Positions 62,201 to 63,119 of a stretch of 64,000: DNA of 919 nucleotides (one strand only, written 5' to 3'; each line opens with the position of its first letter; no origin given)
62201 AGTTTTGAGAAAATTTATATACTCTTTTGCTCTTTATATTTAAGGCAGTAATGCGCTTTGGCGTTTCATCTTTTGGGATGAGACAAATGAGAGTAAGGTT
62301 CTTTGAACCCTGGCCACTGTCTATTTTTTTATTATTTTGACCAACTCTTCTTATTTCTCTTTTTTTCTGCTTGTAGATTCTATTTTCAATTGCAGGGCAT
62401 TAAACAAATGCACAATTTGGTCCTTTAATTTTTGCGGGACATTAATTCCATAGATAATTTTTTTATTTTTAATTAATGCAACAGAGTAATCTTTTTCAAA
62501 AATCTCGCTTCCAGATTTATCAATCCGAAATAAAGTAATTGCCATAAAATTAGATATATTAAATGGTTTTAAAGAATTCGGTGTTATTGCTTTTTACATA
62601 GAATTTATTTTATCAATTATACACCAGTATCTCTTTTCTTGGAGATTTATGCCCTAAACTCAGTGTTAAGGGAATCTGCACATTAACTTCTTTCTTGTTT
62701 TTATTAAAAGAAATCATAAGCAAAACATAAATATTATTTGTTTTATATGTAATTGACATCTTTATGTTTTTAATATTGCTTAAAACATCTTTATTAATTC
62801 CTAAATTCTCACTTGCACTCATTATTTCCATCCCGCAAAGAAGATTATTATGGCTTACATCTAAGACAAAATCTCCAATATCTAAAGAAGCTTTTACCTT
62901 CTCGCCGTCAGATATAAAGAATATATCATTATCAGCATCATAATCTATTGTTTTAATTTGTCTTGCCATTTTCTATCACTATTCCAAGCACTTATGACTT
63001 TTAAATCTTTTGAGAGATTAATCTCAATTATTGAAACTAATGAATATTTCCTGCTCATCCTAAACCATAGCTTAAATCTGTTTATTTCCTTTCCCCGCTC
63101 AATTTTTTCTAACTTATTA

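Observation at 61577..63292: Triplicated 40-bp promoter/leader module in front of three unrelated small defence genes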

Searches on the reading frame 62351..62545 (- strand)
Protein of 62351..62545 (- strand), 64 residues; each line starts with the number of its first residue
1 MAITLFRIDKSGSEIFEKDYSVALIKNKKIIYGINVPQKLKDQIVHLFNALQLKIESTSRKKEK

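Call 9: search_protein_families(library=pfam, proteins=[window:62351-62545:-], max_evalue=0.01)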
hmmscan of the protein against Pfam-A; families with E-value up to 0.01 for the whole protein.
window:62351-62545:- (64 aa): 0 families

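Call 12: find_encoding_contigs(protein=window:62351-62545:-, flank=10000, max_places=10)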
Protein window:62351-62545:- (64 aa): 5 contigs read that carry it; 3 places shown.
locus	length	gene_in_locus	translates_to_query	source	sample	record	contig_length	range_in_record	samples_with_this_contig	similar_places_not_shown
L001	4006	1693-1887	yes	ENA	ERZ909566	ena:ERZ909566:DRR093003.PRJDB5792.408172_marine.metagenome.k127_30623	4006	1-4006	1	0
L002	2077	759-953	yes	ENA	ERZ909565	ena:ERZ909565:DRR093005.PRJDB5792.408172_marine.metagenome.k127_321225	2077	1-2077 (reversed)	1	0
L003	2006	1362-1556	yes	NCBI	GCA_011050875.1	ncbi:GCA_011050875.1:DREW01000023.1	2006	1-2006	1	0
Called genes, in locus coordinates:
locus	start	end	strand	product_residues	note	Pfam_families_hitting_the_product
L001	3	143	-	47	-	?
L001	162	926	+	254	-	PF01145:Band_7, PF13421:Band_7_1 (weak)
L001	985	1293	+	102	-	-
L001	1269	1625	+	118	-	PF10049:DUF2283 (weak)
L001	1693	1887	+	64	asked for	-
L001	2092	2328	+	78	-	PF24434:DUF7557 (weak)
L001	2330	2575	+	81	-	PF05016:ParE_toxin (weak)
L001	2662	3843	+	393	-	PF12705:PDDEXK_1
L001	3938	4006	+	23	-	?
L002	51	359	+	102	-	-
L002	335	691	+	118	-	PF10049:DUF2283 (weak)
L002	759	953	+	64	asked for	-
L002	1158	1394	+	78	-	PF24434:DUF7557 (weak)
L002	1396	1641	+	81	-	PF05016:ParE_toxin (weak)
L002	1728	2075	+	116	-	?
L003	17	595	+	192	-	PF01145:Band_7, PF13421:Band_7_1 (weak)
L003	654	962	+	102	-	-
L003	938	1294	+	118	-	PF10049:DUF2283 (weak)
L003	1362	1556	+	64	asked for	-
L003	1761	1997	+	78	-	PF24434:DUF7557 (weak)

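Call 24: search_protein_families(library=pfam, proteins=[window:62351-62545:-], max_evalue=10)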
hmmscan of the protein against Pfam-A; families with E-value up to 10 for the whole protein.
window:62351-62545:- (64 aa): 1 family
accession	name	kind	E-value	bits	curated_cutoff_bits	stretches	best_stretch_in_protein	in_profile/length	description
PF20743.2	DUF5580_C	-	0.011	16.2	24.1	1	5-50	14-59/75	Family of unknown function (DUF5580) C-terminal domain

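Call 32: find_homologous_proteins(query=window:62351-62545:-, max_evalue=0.01)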
Query window:62351-62545:- (64 aa): 2 proteins with E <= 0.01 among 2 candidates.
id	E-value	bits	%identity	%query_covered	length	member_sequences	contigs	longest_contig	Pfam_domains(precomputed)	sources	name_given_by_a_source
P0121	2.3e-32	126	100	100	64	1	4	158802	-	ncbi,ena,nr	ncbi:hypothetical protein BMS3Abin17_01081 [archaeon BMS3Abin17]|nr:hypothetical protein BMS3Abin17_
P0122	3.7e-24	101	100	80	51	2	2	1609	-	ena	-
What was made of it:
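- Tried and rejected: The word-indexed search found only the 64-aa ORF itself and a 51-aa nonsense variant (call 32), which suggested an orphan or newly born gene.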

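Call 33: find_encoding_contigs(protein=P0122, flank=5000, max_places=6)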
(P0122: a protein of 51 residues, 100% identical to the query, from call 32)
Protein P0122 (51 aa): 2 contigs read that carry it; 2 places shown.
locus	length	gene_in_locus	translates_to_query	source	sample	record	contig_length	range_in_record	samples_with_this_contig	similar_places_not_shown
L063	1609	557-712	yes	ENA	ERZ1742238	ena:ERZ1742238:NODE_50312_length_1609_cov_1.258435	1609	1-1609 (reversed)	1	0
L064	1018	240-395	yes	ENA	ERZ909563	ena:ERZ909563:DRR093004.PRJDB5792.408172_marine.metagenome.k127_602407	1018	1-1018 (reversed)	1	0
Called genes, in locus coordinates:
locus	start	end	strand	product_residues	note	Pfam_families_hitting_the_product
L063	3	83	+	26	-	?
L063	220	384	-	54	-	-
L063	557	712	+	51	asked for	-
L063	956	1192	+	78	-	PF24434:DUF7557 (weak)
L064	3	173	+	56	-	?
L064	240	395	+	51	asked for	-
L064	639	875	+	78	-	PF24434:DUF7557 (weak)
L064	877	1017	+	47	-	?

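Call 39: search_protein_families(library=padloc, proteins=[window:62351-62545:-], max_evalue=0.001)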
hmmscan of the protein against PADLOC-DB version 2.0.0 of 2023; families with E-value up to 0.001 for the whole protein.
window:62351-62545:- (64 aa): 0 families

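Call 70: search_protein_representatives(protein=window:62351-62545:-)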
Query: 64 residues. Proteins with E-value up to 0.001 (for the whole library): 27; up to 1e-10: 4; up to 1e-30: 1. The best 27 are listed.
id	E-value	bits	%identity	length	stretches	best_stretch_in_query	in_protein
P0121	7.2e-33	126.1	100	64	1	1-64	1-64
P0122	1.2e-24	100.5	100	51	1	1-51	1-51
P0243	2.5e-13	65.0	52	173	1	1-64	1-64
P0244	2.0e-12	62.2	57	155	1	5-64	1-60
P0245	5.3e-10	54.7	52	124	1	3-64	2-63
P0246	7.5e-10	54.2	73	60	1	3-39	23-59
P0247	2.4e-09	52.6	47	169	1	1-64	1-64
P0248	3.0e-09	52.3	50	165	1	4-53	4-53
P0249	8.0e-09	51.0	45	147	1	3-62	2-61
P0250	9.2e-09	50.8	33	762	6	20-54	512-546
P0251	2.3e-08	49.6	44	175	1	1-61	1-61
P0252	2.5e-08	49.5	60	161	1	4-45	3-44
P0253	4.3e-08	48.7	50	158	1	1-50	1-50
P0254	3.0e-07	46.1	45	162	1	3-58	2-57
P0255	3.9e-07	45.7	41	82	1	1-59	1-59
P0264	2.9e-04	36.8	38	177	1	1-64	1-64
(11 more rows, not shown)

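Call 73: search_protein_families(library=pfam, proteins=[P0243, P0247, P0251, P0264], max_evalue=0.1)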
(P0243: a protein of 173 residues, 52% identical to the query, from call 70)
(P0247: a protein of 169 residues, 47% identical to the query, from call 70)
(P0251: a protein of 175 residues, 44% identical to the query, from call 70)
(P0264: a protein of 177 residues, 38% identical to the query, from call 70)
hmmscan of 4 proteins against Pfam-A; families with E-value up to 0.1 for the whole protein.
P0243 (173 aa): 1 family
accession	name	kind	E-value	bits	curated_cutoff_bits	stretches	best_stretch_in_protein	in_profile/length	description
PF02879.22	PGM_PMM_II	-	0.068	14.2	29.3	1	54-124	10-82/103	Phosphoglucomutase/phosphomannomutase, alpha/beta/alpha domain II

P0247 (169 aa): 0 families

P0251 (175 aa): 1 family
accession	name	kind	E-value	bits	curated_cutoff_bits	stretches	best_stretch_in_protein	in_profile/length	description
PF18040.7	BPA_C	-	0.089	13.3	26.2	0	89-136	34-83/95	beta porphyranase A C-terminal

P0264 (177 aa): 2 families
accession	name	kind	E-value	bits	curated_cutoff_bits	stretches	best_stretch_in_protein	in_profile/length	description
PF14701.12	hDGE_amylase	-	0.043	13.4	27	1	36-137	204-305/439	Glycogen debranching enzyme, glucanotransferase domain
PF08598.16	Sds3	-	0.076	13.5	25.4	0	98-139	83-123/217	Sds3-like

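Call 76: find_related_loci(query=A4, collection=viral_contigs, flank=3000)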
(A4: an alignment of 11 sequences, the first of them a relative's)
Query A4 (173 aa) in viral_contigs; peptide patterns used: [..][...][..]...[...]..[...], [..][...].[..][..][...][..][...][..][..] (x = any residue, [..] = any of these).
30 stretches matched a pattern, but none encodes a relative of the query by tblastn (E <= 1e-3).

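Call 81: search_protein_families(library=phrogs, proteins=[P0243], max_evalue=0.001)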
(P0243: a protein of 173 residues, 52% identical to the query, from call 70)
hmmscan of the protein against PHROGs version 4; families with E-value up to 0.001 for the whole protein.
P0243 (173 aa): 0 families

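Call 82: search_protein_families(library=ncbifam, proteins=[P0243], max_evalue=0.001)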
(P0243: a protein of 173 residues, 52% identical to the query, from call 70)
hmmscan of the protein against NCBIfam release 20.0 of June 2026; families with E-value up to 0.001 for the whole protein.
P0243 (173 aa): 0 families

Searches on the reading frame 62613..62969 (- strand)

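Call 9: search_protein_families(library=pfam, proteins=[window:62613-62969:-], max_evalue=0.01)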
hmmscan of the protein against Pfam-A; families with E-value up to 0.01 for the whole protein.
window:62613-62969:- (118 aa): 1 family
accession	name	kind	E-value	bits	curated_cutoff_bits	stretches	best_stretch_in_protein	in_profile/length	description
PF10049.14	DUF2283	-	1.4e-06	28.8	23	1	8-53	2-49/49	Protein of unknown function (DUF2283)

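Call 39: search_protein_families(library=padloc, proteins=[window:62613-62969:-], max_evalue=0.001)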
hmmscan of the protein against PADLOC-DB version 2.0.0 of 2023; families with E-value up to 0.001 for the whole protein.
window:62613-62969:- (118 aa): 0 families

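Call 81: search_protein_families(library=phrogs, proteins=[window:62613-62969:-], max_evalue=0.001)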
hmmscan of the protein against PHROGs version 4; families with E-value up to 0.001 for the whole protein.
window:62613-62969:- (118 aa): 0 families

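Call 82: search_protein_families(library=ncbifam, proteins=[window:62613-62969:-], max_evalue=0.001)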
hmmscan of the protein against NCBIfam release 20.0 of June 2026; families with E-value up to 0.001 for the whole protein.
window:62613-62969:- (118 aa): 0 families
